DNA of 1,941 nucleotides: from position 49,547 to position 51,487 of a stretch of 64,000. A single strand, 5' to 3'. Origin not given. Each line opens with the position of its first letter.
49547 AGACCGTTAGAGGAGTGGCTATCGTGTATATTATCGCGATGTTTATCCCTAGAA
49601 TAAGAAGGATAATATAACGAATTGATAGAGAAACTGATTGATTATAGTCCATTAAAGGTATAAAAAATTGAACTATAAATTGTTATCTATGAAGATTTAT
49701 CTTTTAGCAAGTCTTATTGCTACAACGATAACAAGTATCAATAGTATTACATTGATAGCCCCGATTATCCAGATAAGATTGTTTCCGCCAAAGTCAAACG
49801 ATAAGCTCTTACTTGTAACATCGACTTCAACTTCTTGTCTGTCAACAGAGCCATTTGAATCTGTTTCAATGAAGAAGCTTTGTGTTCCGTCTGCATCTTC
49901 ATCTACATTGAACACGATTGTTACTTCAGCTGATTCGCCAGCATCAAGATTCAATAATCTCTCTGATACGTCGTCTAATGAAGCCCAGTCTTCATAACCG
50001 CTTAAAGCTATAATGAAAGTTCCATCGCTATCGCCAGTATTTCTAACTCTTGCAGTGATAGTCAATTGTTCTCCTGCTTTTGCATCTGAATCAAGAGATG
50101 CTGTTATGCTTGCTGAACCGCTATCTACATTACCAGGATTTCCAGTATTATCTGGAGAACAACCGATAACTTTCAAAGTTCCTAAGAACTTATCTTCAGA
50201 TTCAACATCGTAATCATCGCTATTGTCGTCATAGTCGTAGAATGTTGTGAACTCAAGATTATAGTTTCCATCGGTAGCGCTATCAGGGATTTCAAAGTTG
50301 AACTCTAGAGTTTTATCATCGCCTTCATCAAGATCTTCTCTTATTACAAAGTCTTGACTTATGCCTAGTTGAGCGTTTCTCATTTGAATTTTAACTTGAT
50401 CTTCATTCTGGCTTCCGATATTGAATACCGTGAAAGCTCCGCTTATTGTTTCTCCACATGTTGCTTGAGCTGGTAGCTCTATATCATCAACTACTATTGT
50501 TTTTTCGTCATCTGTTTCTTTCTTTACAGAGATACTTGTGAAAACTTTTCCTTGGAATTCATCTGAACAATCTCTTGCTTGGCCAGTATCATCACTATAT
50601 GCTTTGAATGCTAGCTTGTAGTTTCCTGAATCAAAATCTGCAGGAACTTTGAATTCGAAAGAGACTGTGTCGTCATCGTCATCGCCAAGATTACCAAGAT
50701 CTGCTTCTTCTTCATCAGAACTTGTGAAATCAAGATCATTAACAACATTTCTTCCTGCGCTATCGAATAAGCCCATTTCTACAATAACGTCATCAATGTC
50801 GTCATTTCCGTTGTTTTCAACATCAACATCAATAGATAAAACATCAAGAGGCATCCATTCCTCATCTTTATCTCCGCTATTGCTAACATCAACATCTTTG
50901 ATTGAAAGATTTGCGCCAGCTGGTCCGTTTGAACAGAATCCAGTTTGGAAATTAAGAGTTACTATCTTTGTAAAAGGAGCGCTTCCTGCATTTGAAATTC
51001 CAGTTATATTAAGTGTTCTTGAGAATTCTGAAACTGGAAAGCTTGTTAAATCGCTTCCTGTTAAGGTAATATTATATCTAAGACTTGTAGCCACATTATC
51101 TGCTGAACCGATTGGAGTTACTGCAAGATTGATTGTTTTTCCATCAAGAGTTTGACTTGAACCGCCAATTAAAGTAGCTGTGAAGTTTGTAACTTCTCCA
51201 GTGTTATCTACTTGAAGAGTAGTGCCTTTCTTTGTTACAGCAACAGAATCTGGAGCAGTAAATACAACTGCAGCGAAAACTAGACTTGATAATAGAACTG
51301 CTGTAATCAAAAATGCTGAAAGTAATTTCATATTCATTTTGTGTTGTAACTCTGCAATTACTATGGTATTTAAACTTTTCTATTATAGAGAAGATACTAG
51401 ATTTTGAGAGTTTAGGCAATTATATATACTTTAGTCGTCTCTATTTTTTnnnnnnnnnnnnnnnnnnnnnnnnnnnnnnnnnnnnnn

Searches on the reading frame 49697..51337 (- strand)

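Call 44: search_protein_families(library=pfam, max_evalue=0.001, proteins=[window:49697-51337:-])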
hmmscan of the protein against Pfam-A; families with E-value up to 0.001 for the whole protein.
window:49697-51337:- (546 aa): 6 families
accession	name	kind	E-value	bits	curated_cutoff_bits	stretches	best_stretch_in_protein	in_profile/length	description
PF07705.17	CARDB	-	6.5e-09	36.4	22.7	0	415-499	11-90/101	CARDB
PF11611.13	DUF4352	-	3e-07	31.2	25.9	0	166-245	37-113/122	Domain of unknown function (DUF4352)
PF01835.25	MG2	-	8.4e-06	26.5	32.8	0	201-251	37-87/96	MG2 domain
PF15418.12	DUF4625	-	3.3e-05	24.6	27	0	218-255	86-122/131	Domain of unknown function (DUF4625)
PF10633.15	NPCBM_assoc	-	5.5e-05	23.7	24.4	0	420-483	2-65/78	NPCBM-associated, NEW3 domain of alpha-galactosidase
PF16116.10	DUF4832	-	0.0001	22.6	29.2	0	282-362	108-194/216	Domain of unknown function (DUF4832)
